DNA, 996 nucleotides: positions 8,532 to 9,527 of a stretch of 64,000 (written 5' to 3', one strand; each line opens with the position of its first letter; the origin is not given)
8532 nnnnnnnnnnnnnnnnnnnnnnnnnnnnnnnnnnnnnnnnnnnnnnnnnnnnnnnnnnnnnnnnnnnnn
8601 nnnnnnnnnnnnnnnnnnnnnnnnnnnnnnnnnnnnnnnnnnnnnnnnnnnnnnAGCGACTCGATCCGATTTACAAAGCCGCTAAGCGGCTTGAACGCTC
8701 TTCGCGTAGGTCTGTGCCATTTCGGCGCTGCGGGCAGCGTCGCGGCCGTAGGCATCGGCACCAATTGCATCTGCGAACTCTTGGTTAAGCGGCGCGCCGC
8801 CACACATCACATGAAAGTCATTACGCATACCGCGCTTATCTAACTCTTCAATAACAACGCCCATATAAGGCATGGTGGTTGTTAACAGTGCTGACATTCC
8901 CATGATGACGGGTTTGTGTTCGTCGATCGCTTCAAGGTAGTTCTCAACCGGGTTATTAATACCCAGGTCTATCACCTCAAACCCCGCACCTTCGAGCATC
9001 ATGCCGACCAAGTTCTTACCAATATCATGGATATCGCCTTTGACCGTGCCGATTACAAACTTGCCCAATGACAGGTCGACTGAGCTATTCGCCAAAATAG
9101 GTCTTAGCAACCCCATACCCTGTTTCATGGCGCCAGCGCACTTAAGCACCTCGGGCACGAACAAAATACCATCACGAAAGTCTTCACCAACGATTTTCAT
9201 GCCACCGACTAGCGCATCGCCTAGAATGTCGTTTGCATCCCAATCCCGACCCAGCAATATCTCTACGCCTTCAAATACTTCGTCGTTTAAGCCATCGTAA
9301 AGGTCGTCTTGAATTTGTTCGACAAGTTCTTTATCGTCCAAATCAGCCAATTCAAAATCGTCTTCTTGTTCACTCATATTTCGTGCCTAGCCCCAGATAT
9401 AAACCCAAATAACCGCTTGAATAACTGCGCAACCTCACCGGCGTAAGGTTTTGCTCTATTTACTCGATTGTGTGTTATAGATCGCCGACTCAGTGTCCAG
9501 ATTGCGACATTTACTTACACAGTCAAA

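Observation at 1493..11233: Self-contained oxygenase-fed, cobalamin-dependent demethylation system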

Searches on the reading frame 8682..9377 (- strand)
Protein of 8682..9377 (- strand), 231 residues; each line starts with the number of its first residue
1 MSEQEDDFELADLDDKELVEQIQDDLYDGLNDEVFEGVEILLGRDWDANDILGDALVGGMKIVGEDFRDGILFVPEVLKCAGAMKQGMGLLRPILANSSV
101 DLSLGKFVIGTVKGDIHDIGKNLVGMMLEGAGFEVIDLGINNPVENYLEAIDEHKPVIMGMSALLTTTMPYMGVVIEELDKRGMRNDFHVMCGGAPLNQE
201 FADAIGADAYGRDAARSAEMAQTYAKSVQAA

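Call 3: search_protein_families(library=pfam, proteins=[window:8682-9377:-])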
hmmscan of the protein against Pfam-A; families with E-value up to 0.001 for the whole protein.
window:8682-9377:- (231 aa): 2 families
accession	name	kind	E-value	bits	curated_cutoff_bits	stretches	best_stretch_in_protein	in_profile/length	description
PF02310.24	B12-binding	-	6.2e-26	91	32.1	1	105-216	1-118/121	B12 binding domain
PF02607.22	B12-binding_2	-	5.8e-14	52.5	23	1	19-91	2-73/74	B12 binding domain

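Call 4: search_protein_families(library=ncbifam, proteins=[window:8682-9377:-])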
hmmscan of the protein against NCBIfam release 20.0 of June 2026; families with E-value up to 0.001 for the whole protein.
window:8682-9377:- (231 aa): 14 families
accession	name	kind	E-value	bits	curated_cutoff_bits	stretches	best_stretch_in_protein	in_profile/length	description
NF047996.1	corrin_MtgC_2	exception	1.6e-58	197.7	370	1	16-221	2-206/212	glycine betaine-specific corrinoid protein MtgC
TIGR02370.1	pyl_corrinoid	subfamily_domain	1.1e-52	178.3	215.3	1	24-215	4-195/197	methyltransferase cognate corrinoid protein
NF041607.1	dimeth_corrin_MtbC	equivalog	3.4e-49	167.1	350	1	31-221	10-199/203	dimethylamine corrinoid protein MtbC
NF047995.1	corrinoid_MtgC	exception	2.3e-48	164.5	310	1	17-222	3-210/215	glycine betaine-specific corrinoid protein MtgC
TIGR02082.1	metH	equivalog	1.1e-45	155.8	1010.85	1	7-212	635-839/1182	methionine synthase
NF040655.1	MtaC_Meth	equivalog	6.2e-43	146.7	420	1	15-226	32-239/253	methanol--corrinoid protein MtaC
NF040669.1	MtaC2_Meth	equivalog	2.3e-36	125.5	450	1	5-225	28-246/267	methanol--corrinoid protein MtaC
NF007024.0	PRK09490.1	equivalog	2.3e-35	121.7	1497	1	16-198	659-843/1234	methionine synthase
NF002612.0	PRK02261.1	equivalog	3.2e-10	39.7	110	1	106-194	5-92/148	methylaspartate mutase subunit S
TIGR00640.1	acid_CoA_mut_C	subfamily_domain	6.1e-08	32.7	57.45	1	111-201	9-98/132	methylmalonyl-CoA mutase C-terminal domain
TIGR01501.1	MthylAspMutase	equivalog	4.4e-07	29.7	135.8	1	107-185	4-82/134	methylaspartate mutase subunit S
NF040743.1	ornith_mutase_E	equivalog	0.00051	18.1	800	1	106-223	597-721/730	D-ornithine 4,5-aminomutase subunit OraE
NF045497.1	IsobCoAmut_IcmF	equivalog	0.00078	17.3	1500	1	107-195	5-92/1076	fused isobutyryl-CoA mutase/GTPase IcmF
NF006944.0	PRK09426.1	equivalog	0.0009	17.3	876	0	108-202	593-686/721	methylmalonyl-CoA mutase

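Call 88: search_dna_similar(query=window:8682-9377:-, collection=plasmids, mode=protein, max_rows=15)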
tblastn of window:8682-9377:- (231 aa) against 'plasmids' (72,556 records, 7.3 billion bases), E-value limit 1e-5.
Records with a match: 145; places in all: 152; records where one place covers at least 80% of the query: 94.
Best place of each record, by identity: 60-80% 15; <60% 130.
By first word of the organism name: Streptomyces 49; Escherichia 8; Rhodococcus 8; Phyllobacterium 6; Acinetobacter 6; Paracoccus 4; Sinorhizobium 4; Acaryochloris 3; Azospirillum 3; Skermanella 3; and 44 more.
By predicted mobility (MOB-suite, as given by PLSDB): non-mobilizable 110; mobilizable 26; conjugative 9.
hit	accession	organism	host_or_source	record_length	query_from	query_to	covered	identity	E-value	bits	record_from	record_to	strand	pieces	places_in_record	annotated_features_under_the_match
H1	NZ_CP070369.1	Paracoccus methylovorus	whole organism,grassland soil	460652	4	226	97%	66.8%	3e-91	300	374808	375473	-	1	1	B12-binding domain-containing protein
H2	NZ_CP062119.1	Aminobacter sp. SR38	bacterial pure culture,soil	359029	6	226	96%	66.5%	2e-88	291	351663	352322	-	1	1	B12-binding domain-containing protein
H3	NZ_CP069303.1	Shinella sp. PSBB067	monoisolate,Minnesota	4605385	4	226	97%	65.9%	9e-88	290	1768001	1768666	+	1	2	none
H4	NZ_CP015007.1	Aminobacter aminovorans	cell culture,soil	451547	6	226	96%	66.1%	7e-88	290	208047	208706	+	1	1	B12-binding domain-containing protein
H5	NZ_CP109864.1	Paracoccus aminovorans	bacteria,human fecal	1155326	5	224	95%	65.9%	2e-87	288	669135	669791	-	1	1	record has no annotation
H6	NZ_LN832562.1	Paracoccus aminovorans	-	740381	5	227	97%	65.0%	2e-87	288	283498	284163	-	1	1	B12-binding domain-containing protein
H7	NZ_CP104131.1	Sinorhizobium sp. K101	Phaseolus vulgaris,cell ...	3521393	5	227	97%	64.6%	5e-87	288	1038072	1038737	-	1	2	none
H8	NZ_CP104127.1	Sinorhizobium sp. M103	Phaseolus vulgaris,cell ...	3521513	5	227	97%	64.6%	5e-87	288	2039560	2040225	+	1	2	none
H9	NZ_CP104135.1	Sinorhizobium sp. C101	Phaseolus vulgaris,cell ...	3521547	5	227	97%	64.6%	5e-87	288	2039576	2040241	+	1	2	none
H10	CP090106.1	Sinorhizobium meliloti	Medicago,Cell culture,Plant nodule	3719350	5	227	97%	64.6%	5e-87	288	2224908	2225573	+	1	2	cobalamin-binding protein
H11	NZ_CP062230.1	Mesorhizobium onobrychidis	Sainfoin,pure bacterial culture,Nodule ...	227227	4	226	97%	64.1%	1e-84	281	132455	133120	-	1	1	B12-binding domain-containing protein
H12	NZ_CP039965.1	Pseudorhodobacter turbinis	single bacterial isolate,Turban shell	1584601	4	223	95%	64.5%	3e-82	274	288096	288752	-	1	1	record has no annotation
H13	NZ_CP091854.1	Terrarubrum flagellatum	cell culture,forest soil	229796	2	222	96%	63.8%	7e-85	281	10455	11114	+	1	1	B12-binding domain-containing protein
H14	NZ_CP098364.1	Paracoccus sp. TOH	cell cuture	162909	1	226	98%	61.5%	8e-85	281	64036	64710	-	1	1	B12-binding domain-containing protein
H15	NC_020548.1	Azoarcus sp. KH32C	-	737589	19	223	89%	63.9%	1e-79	266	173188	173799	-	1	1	corrinoid protein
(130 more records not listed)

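Call 89: get_annotated_region(hit=H10, flank=12000)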
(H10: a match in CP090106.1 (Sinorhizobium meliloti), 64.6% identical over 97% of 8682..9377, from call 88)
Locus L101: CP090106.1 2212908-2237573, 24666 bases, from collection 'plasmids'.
description: Sinorhizobium meliloti strain Ak57 plasmid pSymB, complete sequence
organism: Sinorhizobium meliloti (NCBI taxid 382)
taxonomy: Bacteria; Pseudomonadota; Alphaproteobacteria; Hyphomicrobiales; Rhizobiaceae; Sinorhizobium; Sinorhizobium meliloti
host: -; source: Medicago,Cell culture,Plant nodule; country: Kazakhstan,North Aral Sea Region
typing (MOB-suite, as given by PLSDB): non-mobilizable
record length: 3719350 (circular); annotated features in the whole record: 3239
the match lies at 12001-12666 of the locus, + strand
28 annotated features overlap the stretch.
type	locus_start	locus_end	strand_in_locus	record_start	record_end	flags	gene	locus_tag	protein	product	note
CDS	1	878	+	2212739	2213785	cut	-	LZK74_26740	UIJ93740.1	glycine betaine/L-proline ABC transporter ATP-binding protein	-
CDS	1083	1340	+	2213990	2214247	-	-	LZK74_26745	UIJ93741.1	type II toxin-antitoxin system ParD family antitoxin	-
CDS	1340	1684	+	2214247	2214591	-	-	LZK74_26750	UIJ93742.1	type II toxin-antitoxin system RelE/ParE family toxin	-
CDS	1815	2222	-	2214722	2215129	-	-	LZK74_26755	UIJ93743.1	tautomerase family protein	-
CDS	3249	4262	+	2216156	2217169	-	bmt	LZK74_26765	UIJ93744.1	betaine--homocysteine S-methyltransferase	-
CDS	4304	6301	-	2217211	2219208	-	-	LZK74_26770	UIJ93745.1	acyltransferase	-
CDS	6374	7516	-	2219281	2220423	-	-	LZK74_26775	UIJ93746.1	pyridoxal phosphate-dependent aminotransferase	-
CDS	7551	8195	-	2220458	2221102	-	-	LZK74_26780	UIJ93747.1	PAS domain-containing protein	-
CDS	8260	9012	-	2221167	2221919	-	-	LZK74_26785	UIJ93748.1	phosphodiester glycosidase family protein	-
CDS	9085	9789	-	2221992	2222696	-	-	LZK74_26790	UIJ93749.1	ferredoxin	-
CDS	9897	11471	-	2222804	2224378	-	-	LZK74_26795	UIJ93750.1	trimethylamine methyltransferase family protein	-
CDS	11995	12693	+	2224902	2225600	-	-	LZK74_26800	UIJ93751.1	cobalamin-binding protein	-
CDS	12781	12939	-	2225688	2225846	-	-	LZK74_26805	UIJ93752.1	entericidin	-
CDS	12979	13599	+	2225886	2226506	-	-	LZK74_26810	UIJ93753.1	DUF1638 domain-containing protein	-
CDS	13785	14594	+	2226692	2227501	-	-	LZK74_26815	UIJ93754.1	formyl transferase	-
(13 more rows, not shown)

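Call 90: get_annotated_region(hit=H1, flank=10000)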
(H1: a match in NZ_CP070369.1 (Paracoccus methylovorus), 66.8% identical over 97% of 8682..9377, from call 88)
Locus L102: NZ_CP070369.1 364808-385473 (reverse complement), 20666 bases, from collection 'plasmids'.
description: Paracoccus methylovorus strain H4-D09 plasmid p1, complete sequence
organism: Paracoccus methylovorus (NCBI taxid 2812658)
taxonomy: Bacteria; Pseudomonadota; Alphaproteobacteria; Rhodobacterales; Paracoccaceae; Paracoccus; Paracoccus methylovorus
host: -; source: whole organism,grassland soil; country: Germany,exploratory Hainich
typing (MOB-suite, as given by PLSDB): non-mobilizable; replicon rep_cluster_560
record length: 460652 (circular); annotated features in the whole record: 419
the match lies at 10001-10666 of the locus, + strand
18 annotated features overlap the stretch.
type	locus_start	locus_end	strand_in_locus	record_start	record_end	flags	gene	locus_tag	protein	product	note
CDS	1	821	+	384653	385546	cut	-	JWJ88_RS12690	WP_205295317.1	LysR substrate-binding domain-containing protein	-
CDS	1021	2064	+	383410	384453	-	-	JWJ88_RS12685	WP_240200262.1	spermidine/putrescine ABC transporter substrate-binding protein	GO:0015846 - polyamine transport [Evidence IEA]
CDS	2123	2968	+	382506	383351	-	-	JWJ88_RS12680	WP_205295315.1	ABC transporter permease subunit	GO:0055085 - transmembrane transport [Evidence IEA]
CDS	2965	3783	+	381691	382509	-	-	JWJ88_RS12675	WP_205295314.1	ABC transporter permease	GO:0055085 - transmembrane transport [Evidence IEA]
CDS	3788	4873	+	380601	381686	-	-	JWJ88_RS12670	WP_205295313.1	ABC transporter ATP-binding protein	-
CDS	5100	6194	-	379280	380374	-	-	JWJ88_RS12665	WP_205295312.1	IS630 family transposase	-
CDS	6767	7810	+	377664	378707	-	-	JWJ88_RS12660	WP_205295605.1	GlxA family transcriptional regulator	-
CDS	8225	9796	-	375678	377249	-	-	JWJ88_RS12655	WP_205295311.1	trimethylamine methyltransferase family protein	-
CDS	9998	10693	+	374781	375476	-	-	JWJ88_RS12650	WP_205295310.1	B12-binding domain-containing protein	-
CDS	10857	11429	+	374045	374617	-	-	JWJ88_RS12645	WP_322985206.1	DUF1638 domain-containing protein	-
CDS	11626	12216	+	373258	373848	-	-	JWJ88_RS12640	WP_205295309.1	methylenetetrahydrofolate reductase C-terminal domain-containing protein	-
CDS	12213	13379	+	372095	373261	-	-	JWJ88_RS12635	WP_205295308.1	methylenetetrahydrofolate reductase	-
CDS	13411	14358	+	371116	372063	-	-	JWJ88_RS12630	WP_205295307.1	methyltetrahydrofolate cobalamin methyltransferase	-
CDS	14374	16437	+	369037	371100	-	-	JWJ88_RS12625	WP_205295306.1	ASKHA domain-containing protein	-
CDS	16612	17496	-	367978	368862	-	-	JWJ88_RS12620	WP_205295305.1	alpha/beta hydrolase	-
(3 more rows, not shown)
